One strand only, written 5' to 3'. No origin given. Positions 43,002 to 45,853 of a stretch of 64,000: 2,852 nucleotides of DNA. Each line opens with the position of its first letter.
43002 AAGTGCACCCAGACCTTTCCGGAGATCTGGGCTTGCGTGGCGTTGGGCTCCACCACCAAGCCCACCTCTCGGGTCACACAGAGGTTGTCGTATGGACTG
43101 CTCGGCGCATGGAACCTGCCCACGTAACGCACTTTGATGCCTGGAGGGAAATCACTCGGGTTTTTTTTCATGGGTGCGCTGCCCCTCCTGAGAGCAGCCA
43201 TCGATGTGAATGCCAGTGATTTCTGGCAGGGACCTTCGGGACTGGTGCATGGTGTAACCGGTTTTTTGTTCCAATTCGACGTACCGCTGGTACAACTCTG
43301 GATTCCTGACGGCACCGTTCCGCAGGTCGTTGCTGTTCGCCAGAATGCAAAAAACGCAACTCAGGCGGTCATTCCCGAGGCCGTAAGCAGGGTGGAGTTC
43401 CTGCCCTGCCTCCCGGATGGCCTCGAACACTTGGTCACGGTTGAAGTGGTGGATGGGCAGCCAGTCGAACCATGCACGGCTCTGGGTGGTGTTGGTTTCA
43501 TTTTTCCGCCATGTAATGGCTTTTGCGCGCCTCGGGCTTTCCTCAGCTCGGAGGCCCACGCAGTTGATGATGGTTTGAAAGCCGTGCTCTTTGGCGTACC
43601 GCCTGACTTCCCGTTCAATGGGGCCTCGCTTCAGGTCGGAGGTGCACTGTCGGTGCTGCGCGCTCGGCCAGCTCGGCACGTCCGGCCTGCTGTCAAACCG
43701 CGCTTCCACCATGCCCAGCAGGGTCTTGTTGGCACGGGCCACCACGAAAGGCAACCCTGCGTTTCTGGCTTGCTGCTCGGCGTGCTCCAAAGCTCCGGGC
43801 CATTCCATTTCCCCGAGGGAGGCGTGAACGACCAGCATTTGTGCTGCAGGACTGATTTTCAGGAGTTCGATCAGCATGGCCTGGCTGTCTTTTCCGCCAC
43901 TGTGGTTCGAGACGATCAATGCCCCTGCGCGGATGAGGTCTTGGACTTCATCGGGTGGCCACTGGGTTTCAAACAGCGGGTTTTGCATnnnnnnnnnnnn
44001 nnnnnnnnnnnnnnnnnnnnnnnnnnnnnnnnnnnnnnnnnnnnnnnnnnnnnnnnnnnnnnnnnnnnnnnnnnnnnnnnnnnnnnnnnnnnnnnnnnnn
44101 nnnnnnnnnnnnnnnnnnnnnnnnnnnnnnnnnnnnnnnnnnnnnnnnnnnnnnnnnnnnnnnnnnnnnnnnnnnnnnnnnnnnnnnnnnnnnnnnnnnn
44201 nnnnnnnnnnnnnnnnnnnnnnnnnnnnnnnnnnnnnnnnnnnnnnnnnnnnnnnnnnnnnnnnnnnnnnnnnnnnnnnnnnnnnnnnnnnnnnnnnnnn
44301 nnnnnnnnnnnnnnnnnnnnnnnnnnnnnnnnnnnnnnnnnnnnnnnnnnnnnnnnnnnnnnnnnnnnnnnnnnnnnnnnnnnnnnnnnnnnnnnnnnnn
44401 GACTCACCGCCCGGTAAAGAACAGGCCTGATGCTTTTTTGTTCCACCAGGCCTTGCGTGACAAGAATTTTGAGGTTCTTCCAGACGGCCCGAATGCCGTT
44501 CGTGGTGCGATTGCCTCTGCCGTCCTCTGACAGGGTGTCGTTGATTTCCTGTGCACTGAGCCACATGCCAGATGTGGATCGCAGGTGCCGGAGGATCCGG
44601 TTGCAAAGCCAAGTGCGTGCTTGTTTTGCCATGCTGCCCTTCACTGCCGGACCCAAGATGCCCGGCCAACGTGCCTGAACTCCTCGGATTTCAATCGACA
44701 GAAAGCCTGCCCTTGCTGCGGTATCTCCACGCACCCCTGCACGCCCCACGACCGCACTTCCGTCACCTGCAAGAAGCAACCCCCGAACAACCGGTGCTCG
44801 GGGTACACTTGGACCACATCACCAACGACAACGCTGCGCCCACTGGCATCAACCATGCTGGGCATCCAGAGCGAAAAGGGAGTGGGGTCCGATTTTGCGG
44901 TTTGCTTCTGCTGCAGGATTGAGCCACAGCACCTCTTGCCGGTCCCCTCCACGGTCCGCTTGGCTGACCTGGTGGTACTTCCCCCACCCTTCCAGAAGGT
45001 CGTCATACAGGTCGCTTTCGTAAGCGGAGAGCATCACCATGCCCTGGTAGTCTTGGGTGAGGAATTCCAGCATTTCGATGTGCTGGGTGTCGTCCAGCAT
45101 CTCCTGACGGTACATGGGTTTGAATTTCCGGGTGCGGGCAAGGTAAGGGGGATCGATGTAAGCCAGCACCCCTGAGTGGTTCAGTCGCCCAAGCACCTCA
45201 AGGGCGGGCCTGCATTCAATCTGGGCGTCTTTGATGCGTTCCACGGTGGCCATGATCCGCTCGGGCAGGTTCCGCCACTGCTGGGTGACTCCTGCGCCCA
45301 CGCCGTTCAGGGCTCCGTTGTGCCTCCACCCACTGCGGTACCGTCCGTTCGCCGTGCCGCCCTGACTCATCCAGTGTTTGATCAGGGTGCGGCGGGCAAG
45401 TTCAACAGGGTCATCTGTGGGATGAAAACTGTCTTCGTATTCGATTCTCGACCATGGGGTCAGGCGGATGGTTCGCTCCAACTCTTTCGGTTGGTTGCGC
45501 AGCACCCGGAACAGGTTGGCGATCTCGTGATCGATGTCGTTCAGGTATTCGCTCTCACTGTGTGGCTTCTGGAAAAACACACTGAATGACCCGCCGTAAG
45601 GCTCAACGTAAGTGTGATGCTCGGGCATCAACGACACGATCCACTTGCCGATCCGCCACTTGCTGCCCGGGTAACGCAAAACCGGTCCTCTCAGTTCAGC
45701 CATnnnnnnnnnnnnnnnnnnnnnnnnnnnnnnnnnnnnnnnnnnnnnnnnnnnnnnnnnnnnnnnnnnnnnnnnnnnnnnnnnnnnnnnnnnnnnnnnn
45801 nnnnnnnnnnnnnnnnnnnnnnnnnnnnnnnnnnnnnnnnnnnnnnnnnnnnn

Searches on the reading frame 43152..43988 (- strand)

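Call 43: search_protein_families(library=phrogs, proteins=[window:43152-43988:-], max_evalue=0.001)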
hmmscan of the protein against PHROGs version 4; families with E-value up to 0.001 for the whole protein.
window:43152-43988:- (278 aa): 3 families
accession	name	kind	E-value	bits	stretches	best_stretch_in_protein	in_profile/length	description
phrog_424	-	moron, auxiliary metabolic gene and host takeover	4.8e-45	155.4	1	19-253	157-378/460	phosphoadenosine phosphosulfate reductase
phrog_2302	-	moron, auxiliary metabolic gene and host takeover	4.9e-12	46.5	1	28-204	33-226/381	phosphoadenosine phosphosulfate reductase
phrog_15238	-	unknown function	9e-09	36.5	1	107-169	145-206/215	-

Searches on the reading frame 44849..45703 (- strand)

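Call 43: search_protein_families(library=phrogs, proteins=[window:44849-45703:-], max_evalue=0.001)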
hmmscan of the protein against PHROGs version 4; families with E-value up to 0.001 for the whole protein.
window:44849-45703:- (284 aa): 4 families
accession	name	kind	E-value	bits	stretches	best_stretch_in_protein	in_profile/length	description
phrog_56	-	other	1.1e-53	184.5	1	7-266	63-326/647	DNA methyltransferase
phrog_1996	-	other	1.2e-29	104.2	1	123-264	2-142/150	DNA methyltransferase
phrog_23217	-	unknown function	5.2e-14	53.3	1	8-92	6-90/109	-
phrog_13242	-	unknown function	6.5e-14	52.7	1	11-85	31-105/450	-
